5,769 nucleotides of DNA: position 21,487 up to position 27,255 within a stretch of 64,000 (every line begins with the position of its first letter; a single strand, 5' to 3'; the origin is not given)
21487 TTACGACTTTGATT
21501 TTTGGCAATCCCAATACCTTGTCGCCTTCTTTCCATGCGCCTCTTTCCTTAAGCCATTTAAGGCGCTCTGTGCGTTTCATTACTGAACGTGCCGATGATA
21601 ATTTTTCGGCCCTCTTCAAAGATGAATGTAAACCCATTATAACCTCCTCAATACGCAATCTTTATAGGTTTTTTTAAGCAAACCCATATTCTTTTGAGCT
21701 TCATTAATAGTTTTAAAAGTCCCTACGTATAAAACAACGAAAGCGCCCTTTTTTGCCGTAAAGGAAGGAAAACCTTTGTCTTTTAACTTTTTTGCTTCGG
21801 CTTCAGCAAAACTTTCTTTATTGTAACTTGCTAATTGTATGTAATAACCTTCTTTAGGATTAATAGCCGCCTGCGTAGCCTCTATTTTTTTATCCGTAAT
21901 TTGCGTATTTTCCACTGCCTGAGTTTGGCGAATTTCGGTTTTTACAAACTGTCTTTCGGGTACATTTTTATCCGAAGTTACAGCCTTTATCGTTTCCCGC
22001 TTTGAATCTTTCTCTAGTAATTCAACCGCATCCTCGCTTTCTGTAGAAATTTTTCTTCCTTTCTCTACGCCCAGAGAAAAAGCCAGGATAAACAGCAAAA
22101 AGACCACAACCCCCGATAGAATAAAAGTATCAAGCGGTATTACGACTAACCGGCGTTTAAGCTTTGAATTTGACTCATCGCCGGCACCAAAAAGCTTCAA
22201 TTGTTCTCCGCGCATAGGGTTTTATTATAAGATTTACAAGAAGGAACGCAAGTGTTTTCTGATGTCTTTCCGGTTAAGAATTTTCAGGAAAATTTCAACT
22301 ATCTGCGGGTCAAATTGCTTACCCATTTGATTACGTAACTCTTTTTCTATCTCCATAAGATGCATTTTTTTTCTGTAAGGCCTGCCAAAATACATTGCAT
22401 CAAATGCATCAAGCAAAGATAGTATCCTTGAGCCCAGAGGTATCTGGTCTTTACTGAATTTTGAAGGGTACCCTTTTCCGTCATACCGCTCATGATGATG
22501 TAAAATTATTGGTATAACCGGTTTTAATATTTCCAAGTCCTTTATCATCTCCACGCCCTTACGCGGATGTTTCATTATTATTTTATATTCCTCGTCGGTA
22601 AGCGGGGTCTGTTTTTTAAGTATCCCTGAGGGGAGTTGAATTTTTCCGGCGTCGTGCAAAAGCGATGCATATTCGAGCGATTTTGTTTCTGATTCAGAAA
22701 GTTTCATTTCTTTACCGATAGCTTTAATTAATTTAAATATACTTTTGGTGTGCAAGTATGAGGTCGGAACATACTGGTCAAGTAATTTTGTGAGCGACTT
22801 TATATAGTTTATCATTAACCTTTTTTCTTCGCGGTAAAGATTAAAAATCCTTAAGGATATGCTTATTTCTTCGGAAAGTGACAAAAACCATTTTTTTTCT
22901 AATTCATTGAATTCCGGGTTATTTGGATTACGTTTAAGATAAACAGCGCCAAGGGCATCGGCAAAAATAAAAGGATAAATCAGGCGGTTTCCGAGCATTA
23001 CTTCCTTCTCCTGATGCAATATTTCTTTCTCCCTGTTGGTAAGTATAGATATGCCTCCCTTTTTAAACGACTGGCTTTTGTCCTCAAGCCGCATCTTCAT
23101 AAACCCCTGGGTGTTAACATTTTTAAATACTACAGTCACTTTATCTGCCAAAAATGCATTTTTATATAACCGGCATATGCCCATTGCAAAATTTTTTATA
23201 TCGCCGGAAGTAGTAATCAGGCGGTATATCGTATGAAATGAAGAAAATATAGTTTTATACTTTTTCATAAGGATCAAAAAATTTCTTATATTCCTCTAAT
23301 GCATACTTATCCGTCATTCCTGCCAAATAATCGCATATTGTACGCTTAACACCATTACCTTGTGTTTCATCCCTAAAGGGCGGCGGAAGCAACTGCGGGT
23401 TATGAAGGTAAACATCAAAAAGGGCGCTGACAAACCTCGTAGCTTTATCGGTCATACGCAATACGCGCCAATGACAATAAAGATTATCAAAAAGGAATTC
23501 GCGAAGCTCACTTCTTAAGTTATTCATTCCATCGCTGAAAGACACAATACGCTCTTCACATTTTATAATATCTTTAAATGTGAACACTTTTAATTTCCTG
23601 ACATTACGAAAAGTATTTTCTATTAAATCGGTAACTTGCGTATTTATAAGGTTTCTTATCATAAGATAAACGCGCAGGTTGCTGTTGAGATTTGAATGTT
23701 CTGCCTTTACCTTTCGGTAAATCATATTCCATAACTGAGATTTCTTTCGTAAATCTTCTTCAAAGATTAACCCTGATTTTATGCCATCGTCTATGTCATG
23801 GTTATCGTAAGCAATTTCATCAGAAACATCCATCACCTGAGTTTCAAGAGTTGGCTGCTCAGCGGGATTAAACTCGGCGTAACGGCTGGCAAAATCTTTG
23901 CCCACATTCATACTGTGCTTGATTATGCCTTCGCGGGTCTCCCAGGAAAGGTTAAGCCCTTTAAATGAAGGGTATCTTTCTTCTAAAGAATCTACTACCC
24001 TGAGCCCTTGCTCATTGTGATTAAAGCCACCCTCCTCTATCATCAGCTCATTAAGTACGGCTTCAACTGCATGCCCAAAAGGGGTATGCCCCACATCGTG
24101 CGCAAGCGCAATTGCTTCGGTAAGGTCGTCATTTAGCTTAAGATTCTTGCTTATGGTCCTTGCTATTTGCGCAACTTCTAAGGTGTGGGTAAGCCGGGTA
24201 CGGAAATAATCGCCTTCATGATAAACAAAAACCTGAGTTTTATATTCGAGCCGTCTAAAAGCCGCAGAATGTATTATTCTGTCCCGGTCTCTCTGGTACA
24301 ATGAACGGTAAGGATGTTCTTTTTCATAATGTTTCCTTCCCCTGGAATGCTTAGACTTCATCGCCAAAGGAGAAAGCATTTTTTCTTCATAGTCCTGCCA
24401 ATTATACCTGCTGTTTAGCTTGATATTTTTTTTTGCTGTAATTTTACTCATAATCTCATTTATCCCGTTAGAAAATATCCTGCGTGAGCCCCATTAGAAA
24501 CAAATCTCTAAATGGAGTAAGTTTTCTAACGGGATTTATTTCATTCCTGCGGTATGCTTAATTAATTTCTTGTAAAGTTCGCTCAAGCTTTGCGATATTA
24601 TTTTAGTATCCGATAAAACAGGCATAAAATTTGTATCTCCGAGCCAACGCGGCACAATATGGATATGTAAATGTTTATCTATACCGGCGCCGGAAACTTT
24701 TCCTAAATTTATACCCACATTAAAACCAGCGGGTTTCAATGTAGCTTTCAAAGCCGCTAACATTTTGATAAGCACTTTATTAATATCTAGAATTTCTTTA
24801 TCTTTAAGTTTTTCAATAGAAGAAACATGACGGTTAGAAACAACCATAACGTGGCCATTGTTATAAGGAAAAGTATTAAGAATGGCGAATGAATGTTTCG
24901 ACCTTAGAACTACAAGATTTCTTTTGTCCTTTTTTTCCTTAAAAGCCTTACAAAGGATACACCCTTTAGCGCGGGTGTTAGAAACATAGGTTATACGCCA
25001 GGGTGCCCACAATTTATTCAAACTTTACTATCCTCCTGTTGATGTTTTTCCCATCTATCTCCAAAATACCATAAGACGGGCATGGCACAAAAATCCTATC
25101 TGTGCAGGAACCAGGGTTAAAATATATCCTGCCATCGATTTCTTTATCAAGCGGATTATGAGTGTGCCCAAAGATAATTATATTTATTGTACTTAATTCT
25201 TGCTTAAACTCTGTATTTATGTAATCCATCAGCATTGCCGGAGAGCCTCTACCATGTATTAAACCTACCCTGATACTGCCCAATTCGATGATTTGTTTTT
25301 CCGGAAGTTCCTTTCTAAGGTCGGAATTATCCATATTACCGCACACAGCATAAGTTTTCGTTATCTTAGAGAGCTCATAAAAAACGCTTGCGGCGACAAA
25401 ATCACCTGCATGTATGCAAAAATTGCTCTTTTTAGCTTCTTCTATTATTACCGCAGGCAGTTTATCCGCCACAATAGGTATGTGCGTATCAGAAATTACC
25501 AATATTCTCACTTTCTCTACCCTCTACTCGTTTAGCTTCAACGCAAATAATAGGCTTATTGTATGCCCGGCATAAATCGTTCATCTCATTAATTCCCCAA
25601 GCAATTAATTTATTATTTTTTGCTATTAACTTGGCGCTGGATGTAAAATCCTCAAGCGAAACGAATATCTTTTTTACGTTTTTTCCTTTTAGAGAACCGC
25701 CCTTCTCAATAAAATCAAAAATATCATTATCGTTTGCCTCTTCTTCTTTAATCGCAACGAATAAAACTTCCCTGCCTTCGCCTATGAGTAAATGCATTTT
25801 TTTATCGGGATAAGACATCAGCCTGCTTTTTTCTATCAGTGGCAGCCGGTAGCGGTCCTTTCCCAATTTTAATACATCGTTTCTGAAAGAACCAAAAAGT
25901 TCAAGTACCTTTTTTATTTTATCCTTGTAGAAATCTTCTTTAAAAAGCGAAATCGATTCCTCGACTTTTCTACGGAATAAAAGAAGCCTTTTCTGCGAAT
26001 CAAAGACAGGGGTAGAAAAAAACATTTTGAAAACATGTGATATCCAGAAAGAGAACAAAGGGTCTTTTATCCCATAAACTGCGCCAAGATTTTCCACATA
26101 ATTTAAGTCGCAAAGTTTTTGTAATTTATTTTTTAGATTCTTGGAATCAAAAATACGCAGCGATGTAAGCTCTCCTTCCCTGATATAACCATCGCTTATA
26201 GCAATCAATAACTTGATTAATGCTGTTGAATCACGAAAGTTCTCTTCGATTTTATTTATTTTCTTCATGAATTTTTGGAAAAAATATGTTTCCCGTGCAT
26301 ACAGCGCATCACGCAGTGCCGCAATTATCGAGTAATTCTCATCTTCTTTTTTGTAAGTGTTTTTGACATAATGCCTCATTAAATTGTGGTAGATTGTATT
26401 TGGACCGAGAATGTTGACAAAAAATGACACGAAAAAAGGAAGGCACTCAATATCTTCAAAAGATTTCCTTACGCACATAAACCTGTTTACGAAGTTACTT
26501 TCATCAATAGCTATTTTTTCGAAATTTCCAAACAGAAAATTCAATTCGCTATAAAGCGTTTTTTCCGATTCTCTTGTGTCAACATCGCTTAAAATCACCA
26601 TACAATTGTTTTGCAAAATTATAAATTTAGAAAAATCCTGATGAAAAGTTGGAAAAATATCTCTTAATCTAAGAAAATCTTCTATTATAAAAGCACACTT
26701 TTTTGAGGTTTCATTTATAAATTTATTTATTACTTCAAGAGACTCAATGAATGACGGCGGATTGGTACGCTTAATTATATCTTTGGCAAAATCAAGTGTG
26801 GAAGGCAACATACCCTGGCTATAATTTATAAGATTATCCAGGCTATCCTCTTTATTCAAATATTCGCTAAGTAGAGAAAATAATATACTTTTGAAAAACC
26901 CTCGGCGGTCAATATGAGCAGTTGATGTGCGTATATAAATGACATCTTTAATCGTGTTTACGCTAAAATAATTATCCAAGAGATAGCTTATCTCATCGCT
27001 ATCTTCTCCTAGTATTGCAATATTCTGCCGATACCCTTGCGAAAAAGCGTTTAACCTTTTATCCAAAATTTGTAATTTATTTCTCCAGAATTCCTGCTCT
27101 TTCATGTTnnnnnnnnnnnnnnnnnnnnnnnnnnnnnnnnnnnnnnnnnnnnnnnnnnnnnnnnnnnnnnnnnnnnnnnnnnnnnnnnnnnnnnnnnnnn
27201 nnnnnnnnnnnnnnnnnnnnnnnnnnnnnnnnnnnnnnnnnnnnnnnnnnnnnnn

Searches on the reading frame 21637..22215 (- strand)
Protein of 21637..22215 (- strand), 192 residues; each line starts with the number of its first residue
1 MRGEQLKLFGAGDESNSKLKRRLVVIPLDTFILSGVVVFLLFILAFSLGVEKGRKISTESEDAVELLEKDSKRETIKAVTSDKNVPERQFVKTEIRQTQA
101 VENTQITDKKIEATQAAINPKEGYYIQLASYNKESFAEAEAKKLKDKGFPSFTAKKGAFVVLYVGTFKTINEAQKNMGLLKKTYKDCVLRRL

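Call 21: search_protein_families(library=pfam, proteins=[window:21637-22215:-], max_evalue=0.001)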
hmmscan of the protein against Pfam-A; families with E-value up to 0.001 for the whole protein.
window:21637-22215:- (192 aa): 1 family
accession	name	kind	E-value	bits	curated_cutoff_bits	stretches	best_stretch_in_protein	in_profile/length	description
PF05036.18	SPOR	-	5.1e-15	56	21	1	121-191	2-76/76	SPOR domain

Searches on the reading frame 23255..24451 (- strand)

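Call 21: search_protein_families(library=pfam, proteins=[window:23255-24451:-], max_evalue=0.001)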
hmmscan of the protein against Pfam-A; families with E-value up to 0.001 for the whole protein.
window:23255-24451:- (398 aa): 2 families
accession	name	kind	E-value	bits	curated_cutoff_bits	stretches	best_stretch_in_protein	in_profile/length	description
PF13286.11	HD_assoc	-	5.4e-26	91.4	22.2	1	303-390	1-91/91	Phosphohydrolase-associated domain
PF01966.28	HD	-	4.2e-15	56.5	22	1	86-215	1-115/116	HD domain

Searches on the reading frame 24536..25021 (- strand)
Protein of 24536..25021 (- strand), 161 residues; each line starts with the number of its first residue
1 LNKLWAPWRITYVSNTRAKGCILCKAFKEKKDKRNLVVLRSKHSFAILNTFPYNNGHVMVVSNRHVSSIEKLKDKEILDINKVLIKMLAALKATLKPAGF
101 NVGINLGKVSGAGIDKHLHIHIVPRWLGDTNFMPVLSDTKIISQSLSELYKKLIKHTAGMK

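Call 37: search_protein_families(library=pfam, proteins=[window:24536-25021:-], max_evalue=0.001)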
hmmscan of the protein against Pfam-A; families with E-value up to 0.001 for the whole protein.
window:24536-25021:- (161 aa): 3 families
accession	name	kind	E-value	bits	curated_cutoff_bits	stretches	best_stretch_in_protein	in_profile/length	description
PF01230.28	HIT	-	9.3e-16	58.7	21.5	1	33-125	4-95/98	HIT domain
PF11969.13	DcpS_C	-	9.6e-07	29.7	24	1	21-123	2-100/114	Scavenger mRNA decapping enzyme C-term binding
PF04677.20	CwfJ_C_1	-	7.4e-05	23.1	21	1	15-89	8-83/122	Protein similar to CwfJ C-terminus 1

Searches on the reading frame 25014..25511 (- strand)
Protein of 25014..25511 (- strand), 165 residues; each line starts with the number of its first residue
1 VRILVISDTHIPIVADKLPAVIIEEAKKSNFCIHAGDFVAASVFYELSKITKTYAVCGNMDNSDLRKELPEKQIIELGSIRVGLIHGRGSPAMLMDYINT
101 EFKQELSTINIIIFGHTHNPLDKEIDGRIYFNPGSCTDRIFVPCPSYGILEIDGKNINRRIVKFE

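Call 37: search_protein_families(library=pfam, proteins=[window:25014-25511:-], max_evalue=0.001)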
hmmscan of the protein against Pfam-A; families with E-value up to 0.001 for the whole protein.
window:25014-25511:- (165 aa): 2 families
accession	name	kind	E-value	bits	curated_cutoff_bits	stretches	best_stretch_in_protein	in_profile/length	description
PF12850.12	Metallophos_2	-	4.7e-30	105.1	27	1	1-154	1-153/154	Calcineurin-like phosphoesterase superfamily domain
PF00149.33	Metallophos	-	4.2e-08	34.3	21.5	1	1-119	1-190/191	Calcineurin-like phosphoesterase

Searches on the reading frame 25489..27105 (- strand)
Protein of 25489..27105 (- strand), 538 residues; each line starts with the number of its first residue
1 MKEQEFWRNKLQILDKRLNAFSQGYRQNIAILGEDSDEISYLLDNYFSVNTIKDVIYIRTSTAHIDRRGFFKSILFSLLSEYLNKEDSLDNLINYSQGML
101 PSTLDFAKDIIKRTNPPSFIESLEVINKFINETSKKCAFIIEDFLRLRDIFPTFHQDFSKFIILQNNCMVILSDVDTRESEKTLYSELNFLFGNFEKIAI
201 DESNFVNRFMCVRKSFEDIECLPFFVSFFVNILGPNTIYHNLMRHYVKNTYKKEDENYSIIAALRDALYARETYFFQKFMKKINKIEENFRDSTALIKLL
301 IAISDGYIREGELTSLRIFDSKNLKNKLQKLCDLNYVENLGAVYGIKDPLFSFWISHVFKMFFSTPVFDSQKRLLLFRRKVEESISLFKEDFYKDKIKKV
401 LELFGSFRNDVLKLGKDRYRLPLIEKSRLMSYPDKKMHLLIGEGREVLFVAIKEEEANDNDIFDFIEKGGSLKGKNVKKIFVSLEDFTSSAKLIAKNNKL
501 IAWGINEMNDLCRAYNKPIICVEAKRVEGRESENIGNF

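Call 20: find_encoding_contigs(protein=window:25489-27105:-, flank=10000, max_places=1)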
Protein window:25489-27105:- (538 aa): 1 contig read that carries it; 1 place shown.
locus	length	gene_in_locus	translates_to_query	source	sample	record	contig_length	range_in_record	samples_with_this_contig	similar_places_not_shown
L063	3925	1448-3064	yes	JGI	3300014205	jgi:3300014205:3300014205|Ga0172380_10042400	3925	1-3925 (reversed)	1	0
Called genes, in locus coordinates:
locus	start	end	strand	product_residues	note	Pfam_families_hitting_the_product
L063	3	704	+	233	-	PF01964:ThiC_Rad_SAM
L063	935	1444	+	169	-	PF01551:Peptidase_M23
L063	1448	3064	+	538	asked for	-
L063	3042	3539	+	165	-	PF00149:Metallophos (weak), PF12850:Metallophos_2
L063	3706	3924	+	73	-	?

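Call 42: search_protein_families(library=pfam, proteins=[window:25489-27105:-], max_evalue=0.0001)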
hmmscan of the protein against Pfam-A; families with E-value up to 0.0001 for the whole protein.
window:25489-27105:- (538 aa): 0 families
